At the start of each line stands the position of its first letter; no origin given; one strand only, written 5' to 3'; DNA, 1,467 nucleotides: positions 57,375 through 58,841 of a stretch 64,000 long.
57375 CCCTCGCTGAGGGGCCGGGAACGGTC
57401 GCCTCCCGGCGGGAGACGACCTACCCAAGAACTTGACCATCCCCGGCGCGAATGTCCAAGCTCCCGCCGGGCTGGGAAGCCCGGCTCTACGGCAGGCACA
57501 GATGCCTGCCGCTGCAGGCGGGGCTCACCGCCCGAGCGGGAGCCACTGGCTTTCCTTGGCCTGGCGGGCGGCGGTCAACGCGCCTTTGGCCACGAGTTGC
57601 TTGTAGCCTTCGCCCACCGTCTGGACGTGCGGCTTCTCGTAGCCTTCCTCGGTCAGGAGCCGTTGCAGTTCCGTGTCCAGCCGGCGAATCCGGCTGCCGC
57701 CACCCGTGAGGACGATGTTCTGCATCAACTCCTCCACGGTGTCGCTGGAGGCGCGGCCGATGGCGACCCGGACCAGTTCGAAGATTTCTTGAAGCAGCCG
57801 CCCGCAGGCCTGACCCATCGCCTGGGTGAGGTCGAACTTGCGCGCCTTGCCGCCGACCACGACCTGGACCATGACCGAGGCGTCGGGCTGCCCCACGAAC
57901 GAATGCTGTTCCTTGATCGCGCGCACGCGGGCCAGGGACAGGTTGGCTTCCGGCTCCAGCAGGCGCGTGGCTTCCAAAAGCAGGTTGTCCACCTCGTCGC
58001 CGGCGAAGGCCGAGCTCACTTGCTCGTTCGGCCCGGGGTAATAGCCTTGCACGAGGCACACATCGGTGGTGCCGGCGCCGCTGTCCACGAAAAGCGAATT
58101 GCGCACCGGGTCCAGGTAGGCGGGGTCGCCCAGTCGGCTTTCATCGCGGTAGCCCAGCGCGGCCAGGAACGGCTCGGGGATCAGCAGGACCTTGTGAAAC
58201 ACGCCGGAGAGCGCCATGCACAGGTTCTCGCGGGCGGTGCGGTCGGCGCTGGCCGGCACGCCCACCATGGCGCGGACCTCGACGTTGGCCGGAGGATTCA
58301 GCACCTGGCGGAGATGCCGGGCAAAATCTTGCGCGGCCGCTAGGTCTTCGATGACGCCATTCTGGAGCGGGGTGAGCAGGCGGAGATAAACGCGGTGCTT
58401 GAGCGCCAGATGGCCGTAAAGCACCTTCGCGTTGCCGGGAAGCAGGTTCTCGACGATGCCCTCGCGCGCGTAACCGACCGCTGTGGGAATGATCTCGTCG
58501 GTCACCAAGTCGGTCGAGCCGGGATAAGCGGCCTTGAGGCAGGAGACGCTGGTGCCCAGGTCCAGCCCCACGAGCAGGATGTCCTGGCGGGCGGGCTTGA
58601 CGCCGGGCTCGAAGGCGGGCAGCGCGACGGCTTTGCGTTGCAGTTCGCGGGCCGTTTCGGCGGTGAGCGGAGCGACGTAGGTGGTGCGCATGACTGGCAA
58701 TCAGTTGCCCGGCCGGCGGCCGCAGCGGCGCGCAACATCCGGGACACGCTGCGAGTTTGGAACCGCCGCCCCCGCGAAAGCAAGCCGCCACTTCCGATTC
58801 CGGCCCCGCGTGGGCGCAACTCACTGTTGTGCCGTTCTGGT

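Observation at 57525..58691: Orphan MamK-like actin with no magnetosome genes around it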

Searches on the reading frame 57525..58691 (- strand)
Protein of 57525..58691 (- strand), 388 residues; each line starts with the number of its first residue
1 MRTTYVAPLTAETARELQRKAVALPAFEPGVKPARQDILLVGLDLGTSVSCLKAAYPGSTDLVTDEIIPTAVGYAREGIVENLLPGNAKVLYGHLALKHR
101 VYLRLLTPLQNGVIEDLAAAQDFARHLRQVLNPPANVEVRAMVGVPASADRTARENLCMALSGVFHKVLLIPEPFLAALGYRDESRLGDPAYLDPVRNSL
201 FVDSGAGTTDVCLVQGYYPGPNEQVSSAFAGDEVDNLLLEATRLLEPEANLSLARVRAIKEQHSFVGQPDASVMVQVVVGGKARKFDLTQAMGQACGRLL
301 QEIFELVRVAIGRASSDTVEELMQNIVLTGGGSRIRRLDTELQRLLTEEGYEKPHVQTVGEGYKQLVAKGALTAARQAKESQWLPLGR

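Call 3: search_protein_families(library=pfam, proteins=[window:57525-58691:-], max_evalue=1)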
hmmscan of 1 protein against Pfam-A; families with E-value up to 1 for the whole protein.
window:57525-58691:- (388 aa): 5 families
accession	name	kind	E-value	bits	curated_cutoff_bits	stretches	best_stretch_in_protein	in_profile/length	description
PF06723.19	MreB_Mbl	-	1e-16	61.1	27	1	85-345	43-296/327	MreB/Mbl protein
PF00022.25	Actin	-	6.1e-12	45.3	27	2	43-244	9-189/410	Actin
PF25229.1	Salactin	-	0.00012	21.7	27.1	1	81-373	36-329/335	Salactin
PF00012.26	HSP70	-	0.012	14.2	20.6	1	259-347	263-351/599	Hsp70 protein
PF21522.3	MreB-like_C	-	0.018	16.1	27.8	1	259-335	44-116/123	Archaeal actin homologue MreB-like, C-terminal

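Call 4: search_protein_families(library=ncbifam, proteins=[window:57525-58691:-], max_evalue=1)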
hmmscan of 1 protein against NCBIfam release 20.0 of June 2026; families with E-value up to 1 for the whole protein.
window:57525-58691:- (388 aa): 10 families
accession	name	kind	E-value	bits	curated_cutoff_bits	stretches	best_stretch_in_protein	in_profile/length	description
NF053558.1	BeeR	equivalog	1e-143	478.6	530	1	39-384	1-346/349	BeeR family actin-like protein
NF040964.1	MamK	subfamily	6.5e-66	222.6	400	1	39-385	1-329/335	MamK family actin-like protein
TIGR00904.1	mreB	subfamily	9.4e-13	47.9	365.75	1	103-344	62-302/334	MreB/Mrl family cell shape determining protein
NF010539.0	PRK13927.1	subfamily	1.1e-12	47.5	293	1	100-344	59-302/339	rod shape-determining protein MreB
NF010540.1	PRK13929.1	exception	5.4e-07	29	515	1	41-342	7-298/334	rod-share determining protein MreBH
TIGR03739.1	PRTRC_D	hypoth_equivalog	2.7e-05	23.3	214.8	1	166-335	140-286/320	PRTRC system protein D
TIGR01174.1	ftsA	equivalog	4.6e-05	22.7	175.85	1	200-340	199-332/371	cell division protein FtsA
NF053533.1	salactin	equivalog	0.00056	19.1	400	1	81-375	37-332/335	actin-like salactin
NF002399.0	PRK01433.1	equivalog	0.078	11.6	743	1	140-215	143-211/595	Fe-S protein assembly chaperone HscA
NF007143.0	PRK09585.2-2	equivalog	0.19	10.5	533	1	299-373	278-352/382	anhydro-N-acetylmuramic acid kinase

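Call 5: search_solved_structures(query=window:57525-58691:-, max_evalue=1, show_alignments=2)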
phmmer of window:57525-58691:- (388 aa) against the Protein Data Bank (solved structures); distinct sequences matched with E-value up to 1: 87 (the best 60 are shown).
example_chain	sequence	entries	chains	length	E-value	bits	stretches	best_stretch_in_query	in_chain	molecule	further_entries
8r2n_A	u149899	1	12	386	7.7e-116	390.6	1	26-385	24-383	Actin/actin family protein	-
5ljw_A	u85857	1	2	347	8.2e-39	137.2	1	37-349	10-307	Actin-like ATPase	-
5jyg_A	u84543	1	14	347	1.5e-38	136.3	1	37-349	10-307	Actin-like ATPase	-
5ljv_A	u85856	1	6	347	2.1e-38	135.8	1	37-349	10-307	Actin-like ATPase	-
1jce_A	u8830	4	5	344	7.1e-11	45.3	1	100-344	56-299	ROD SHAPE-DETERMINING PROTEIN MREB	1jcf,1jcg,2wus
4cze_A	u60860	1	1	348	4.9e-10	42.5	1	102-343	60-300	ROD SHAPE-DETERMINING PROTEIN MREB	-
4czl_A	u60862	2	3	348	7.4e-10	41.9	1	102-343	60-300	ROD SHAPE-DETERMINING PROTEIN MREB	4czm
4czf_A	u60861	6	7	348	1.3e-09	41.1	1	102-343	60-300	ROD SHAPE-DETERMINING PROTEIN MREB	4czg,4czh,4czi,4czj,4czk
7bvy_A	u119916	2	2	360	4.4e-07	32.8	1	41-340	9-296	Cell shape determining protein MreB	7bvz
7zpt_M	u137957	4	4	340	6.5e-07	32.2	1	105-342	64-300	Cell shape-determining protein MreB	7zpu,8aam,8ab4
8azg_M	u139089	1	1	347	6.9e-07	32.1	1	105-342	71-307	Cell shape-determining protein MreB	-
9wc4_A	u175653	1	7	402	0.00048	22.8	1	244-361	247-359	HC1 actin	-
7e1c_A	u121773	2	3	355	0.0017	20.9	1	31-335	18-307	Cell shape-determining protein MreB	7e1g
3gl1_A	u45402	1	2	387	0.0031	20.1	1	140-342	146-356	Heat shock protein SSB1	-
3fe1_A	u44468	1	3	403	0.0039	19.8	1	141-345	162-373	Heat shock 70 kDa protein 6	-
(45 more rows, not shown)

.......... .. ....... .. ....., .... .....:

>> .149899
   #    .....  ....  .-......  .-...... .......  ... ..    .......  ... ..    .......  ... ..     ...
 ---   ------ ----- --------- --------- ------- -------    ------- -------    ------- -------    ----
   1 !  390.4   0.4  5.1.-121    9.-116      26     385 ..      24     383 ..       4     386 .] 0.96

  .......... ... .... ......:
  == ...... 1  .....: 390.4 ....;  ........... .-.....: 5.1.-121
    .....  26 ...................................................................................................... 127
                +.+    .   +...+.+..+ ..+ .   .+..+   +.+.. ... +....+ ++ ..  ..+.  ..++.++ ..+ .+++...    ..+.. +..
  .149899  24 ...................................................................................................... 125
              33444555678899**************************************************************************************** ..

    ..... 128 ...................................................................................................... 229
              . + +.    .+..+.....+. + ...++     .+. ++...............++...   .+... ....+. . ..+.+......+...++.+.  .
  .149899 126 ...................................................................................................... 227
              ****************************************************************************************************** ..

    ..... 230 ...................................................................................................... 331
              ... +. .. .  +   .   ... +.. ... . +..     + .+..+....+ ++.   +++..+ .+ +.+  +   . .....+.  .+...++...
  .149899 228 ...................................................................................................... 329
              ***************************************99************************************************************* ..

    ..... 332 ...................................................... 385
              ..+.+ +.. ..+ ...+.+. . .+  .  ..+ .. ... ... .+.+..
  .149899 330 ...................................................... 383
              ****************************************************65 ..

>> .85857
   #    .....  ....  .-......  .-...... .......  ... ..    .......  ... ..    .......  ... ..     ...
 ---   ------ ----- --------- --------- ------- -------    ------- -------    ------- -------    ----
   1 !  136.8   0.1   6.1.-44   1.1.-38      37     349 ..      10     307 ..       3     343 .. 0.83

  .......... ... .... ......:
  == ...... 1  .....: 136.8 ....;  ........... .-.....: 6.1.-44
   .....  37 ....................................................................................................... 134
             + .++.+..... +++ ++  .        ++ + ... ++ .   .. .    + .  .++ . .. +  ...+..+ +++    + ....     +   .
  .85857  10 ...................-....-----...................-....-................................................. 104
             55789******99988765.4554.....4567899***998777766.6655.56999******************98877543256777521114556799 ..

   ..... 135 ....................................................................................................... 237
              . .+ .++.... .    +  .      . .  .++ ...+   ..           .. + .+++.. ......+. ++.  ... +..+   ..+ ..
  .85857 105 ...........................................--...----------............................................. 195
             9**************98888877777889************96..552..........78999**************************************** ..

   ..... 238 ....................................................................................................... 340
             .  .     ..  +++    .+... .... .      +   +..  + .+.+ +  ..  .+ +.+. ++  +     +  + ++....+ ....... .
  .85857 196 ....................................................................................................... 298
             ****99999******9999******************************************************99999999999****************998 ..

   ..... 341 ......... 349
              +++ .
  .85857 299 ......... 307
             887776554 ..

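Call 9: find_homologous_proteins(query=window:57525-58691:-, max_evalue=0.00001)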
Query window:57525-58691:- (388 aa): 794 proteins with E <= 0.00001 among 8000 candidates; the best 120 are listed.
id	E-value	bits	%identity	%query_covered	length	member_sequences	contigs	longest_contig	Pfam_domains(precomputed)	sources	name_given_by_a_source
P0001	3.8e-240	814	96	100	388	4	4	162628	PF06723.20,PF25229.2,PF00022.26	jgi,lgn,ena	-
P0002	5.0e-236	801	94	100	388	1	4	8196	PF06723.20,PF00022.26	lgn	-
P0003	1.9e-212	723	86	100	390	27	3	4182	PF06723.20,PF00022.26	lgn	-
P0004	2.6e-210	716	85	99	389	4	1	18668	PF00012.27,PF06723.20,PF00022.26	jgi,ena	jgi:rod shape-determining protein MreB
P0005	1.6e-206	704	82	100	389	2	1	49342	PF06723.20,PF00022.26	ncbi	-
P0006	9.7e-204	695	82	99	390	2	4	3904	PF00012.27,PF06723.20,PF25229.2,PF00022.26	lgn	-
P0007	2.4e-186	637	75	99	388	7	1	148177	PF06723.20,PF00022.26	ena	-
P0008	2.2e-185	634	75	99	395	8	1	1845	PF06723.20,PF00022.26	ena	-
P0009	5.4e-185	633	73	99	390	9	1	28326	PF00012.27,PF06723.20,PF25229.2,PF21522.4,PF00022.26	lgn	-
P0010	9.2e-185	632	75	99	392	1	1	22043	PF06723.20,PF00022.26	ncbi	-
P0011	1.1e-184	632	76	99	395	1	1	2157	PF06723.20,PF25229.2,PF00022.26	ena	-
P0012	2.8e-182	624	76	99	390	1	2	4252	PF06723.20,PF00022.26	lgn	-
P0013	5.3e-171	587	69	99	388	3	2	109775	PF00012.27,PF06723.20,PF25229.2,PF21522.4,PF00022.26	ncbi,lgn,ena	-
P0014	1.9e-170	585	68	99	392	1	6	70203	PF00012.27,PF06723.20,PF25229.2,PF21522.4,PF00022.26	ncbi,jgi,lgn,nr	ncbi:MAG: hypothetical protein FJ387_02240 [Verrucomicrobia bacterium]|nr:hypothetical protein [Verr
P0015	2.3e-169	582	69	100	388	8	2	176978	PF06723.20,PF00022.26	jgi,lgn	jgi:rod shape-determining protein MreB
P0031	1.6e-155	536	63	99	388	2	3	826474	PF06723.20,PF25229.2,PF21522.4,PF00022.26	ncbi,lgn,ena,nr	ncbi:MAG: rod shape-determining protein [Verrucomicrobia bacterium]|nr:rod shape-determining protein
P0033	3.2e-155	535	63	99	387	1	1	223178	PF00012.27,PF06723.20,PF25229.2,PF21522.4,PF00022.26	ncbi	-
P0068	4.5e-139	482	59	99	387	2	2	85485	PF00012.27,PF06723.20,PF25229.2,PF00022.26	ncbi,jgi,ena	-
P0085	2.8e-136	473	58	99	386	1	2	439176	PF00012.27,PF06723.20,PF00022.26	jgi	jgi:rod shape-determining protein MreB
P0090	6.9e-136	471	61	91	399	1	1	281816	PF06723.20,PF25229.2,PF00022.26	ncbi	-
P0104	7.7e-135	468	54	99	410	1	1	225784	PF06723.20,PF25229.2,PF00022.26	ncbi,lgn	-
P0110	4.7e-134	465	57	93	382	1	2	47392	PF00012.27,PF06723.20,PF25229.2,PF21522.4,PF00022.26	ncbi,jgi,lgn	jgi:rod shape-determining protein MreB and related proteins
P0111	5.8e-134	465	59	91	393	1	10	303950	PF06723.20,PF00022.26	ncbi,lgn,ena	-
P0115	9.2e-134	464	59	91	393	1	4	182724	PF06723.20,PF00022.26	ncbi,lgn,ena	-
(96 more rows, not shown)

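Call 10: find_related_loci(query=window:57525-58691:-, collection=genome_contigs, flank=10000)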
Query window:57525-58691:- (388 aa) in genome_contigs; peptide patterns used: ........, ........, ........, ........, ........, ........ (x = any residue, [..] = any of these).
132 stretches matched a pattern; 6 encode a relative of the query (tblastn E <= 1e-3); 6 distinct loci.
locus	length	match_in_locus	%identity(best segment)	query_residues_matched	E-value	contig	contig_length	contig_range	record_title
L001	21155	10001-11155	75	1-384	0e+0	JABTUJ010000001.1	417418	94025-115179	MAG: Verrucomicrobiales bacterium isolate H5_VER1 seq001, whole genome shotgun sequence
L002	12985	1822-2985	72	1-386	0e+0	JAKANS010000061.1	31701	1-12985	MAG: bacterium isolate WY5.bin88 NODE_2056_length_31701_cov_2.471147, whole genome shotgun sequence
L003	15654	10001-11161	75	1-383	0e+0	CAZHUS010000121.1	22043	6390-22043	MAG TPA_asm: uncultured Verrucomicrobiota bacterium isolate binchicken_co16_315 genome assembly, contig: NODE_3958_lengt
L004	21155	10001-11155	72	1-383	0e+0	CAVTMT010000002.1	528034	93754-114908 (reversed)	MAG: uncultured bacterium isolate MFD05942.bin.1.375 genome assembly, contig: contig_15716, whole genome shotgun sequenc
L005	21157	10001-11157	75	1-386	3e-167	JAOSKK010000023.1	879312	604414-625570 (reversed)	MAG: Verrucomicrobia bacterium isolate FR_27 FR-Pedosphaerales-1_s3, whole genome shotgun sequence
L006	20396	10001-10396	29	103-243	1e-7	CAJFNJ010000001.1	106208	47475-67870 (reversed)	Candidatus Avimicrobium caecorum isolate Coassembly_mag_137 genome assembly, contig: MAGpy_11413_min2k_bin_137_fak87_618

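Call 11: find_encoding_contigs(protein=window:57525-58691:-, flank=10000, max_places=3)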
Protein window:57525-58691:- (388 aa): 5 contigs read that carry it; 2 places shown.
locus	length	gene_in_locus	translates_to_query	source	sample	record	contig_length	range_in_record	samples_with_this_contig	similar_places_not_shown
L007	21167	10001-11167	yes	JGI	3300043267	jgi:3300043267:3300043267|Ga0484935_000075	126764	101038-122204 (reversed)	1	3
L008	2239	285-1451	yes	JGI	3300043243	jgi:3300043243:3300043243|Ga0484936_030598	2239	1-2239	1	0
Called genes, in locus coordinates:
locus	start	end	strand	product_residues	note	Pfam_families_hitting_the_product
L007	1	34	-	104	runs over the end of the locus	-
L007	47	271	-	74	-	PF04255:DUF433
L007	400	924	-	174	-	-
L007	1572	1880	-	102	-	-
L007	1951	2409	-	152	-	-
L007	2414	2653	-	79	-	-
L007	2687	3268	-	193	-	-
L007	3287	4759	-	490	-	PF01555:N6_N4_Mtase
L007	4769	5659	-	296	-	-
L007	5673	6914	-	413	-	-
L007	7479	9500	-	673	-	PF06452:CBM9_1 (weak), PF19313:DUF5916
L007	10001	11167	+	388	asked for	PF00022:Actin (weak), PF06723:MreB_Mbl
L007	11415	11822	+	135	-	PF01842:ACT, PF13291:ACT_4 (faint), PF13840:ACT_7 (weak), PF19571:ACT_8, PF22629:ACT_AHAS_ss, PF22468:ACT_9 (faint), PF01842:ACT (weak), PF22629:ACT_AHAS_ss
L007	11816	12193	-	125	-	PF08899:DUF1844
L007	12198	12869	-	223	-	PF02190:LON_substr_bdg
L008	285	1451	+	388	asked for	PF00022:Actin (weak), PF06723:MreB_Mbl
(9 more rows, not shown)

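Call 12: find_encoding_contigs(protein=P0031, flank=10000, max_places=2)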
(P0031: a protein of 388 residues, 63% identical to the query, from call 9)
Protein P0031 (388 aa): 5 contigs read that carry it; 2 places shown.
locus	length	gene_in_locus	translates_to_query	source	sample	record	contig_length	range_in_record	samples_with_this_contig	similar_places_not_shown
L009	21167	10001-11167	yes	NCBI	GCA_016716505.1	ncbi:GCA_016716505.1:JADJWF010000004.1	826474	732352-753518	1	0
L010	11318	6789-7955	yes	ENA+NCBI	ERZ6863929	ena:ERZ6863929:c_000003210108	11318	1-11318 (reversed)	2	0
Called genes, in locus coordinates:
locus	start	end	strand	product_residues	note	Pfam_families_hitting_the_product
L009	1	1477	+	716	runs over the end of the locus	PF03797:Autotransporter (faint), PF13609:Porin_4 (weak)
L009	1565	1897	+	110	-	PF00034:Cytochrom_C, PF13442:Cytochrome_CBB3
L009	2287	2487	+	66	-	-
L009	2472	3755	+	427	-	PF03264:Cytochrom_NNT (weak), PF14537:Cytochrom_c3_2 (faint)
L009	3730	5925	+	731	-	PF14522:Cytochrome_C7 (faint), PF14537:Cytochrom_c3_2 (faint), PF02085:Cytochrom_CIII (weak), PF09699:Paired_CXXCH_1 (faint), PF01292:Ni_hydr_CYTB (faint)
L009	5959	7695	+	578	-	PF14537:Cytochrom_c3_2 (faint), PF09699:Paired_CXXCH_1 (faint), PF22678:Cytochrom_c_NrfB-like (faint), PF14522:Cytochrome_C7 (weak), PF01292:Ni_hydr_CYTB, PF14358:DUF4405 (weak)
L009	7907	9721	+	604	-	PF14522:Cytochrome_C7 (faint), PF22113:Mtrc-MtrF_II-IV_dom (faint), PF13435:Cytochrome_C554, PF14537:Cytochrom_c3_2 (faint)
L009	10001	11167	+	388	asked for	PF00022:Actin (weak), PF06723:MreB_Mbl, PF25229:Salactin (weak), PF21522:MreB-like_C (faint)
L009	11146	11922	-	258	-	PF20260:PUA_4, PF04452:Methyltrans_RNA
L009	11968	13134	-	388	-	PF00226:DnaJ, PF01556:DnaJ_C, PF00684:DnaJ_CXXCXGXG, PF27439:DnaJ_C_2 (weak)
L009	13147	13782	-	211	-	PF01025:GrpE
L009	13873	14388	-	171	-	PF00156:Pribosyltran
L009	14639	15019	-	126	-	PF08761:dUTPase_2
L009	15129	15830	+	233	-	PF00834:Ribul_P_3_epim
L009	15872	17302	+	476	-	PF02878:PGM_PMM_I, PF02879:PGM_PMM_II, PF02880:PGM_PMM_III, PF00408:PGM_PMM_IV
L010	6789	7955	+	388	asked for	PF00022:Actin (weak), PF06723:MreB_Mbl, PF25229:Salactin (weak), PF21522:MreB-like_C (faint)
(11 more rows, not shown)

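Call 13: find_encoding_contigs(protein=P0085, flank=10000, max_places=2)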
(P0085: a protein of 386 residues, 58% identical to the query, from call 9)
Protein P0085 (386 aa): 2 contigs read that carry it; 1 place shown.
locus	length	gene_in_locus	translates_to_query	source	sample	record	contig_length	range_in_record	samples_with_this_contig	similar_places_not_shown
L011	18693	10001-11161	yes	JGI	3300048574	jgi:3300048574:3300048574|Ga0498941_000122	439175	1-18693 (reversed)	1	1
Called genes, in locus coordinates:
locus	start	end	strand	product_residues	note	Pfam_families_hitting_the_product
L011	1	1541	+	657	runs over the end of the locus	PF22848:ASD1_dom, PF06964:Alpha-L-AF_C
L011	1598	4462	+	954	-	PF17132:Glyco_hydro_106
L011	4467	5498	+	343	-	PF22847:Glyco_hydro_43_rel, PF04616:Glyco_hydro_43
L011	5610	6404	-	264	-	PF13188:PAS_8 (weak), PF00989:PAS, PF08448:PAS_4, PF13426:PAS_9, PF08447:PAS_3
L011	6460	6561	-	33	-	-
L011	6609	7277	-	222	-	PF00072:Response_reg, PF00196:GerE, PF04545:Sigma70_r4 (faint), PF08281:Sigma70_r4_2 (weak)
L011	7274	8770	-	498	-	PF13493:DUF4118, PF00989:PAS, PF13188:PAS_8 (faint), PF08448:PAS_4, PF13426:PAS_9, PF07730:HisKA_3, PF02518:HATPase_c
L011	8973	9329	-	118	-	-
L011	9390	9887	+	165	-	-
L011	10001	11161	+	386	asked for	PF06723:MreB_Mbl, PF00012:HSP70 (faint), PF00022:Actin (weak)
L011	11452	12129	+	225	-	PF01256:Carb_kinase (faint), PF02110:HK, PF08543:Phos_pyr_kin (weak)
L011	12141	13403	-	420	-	-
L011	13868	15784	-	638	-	-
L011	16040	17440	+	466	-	PF13442:Cytochrome_CBB3, PF07995:GSDH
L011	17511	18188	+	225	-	PF07596:SBP_bac_10 (faint)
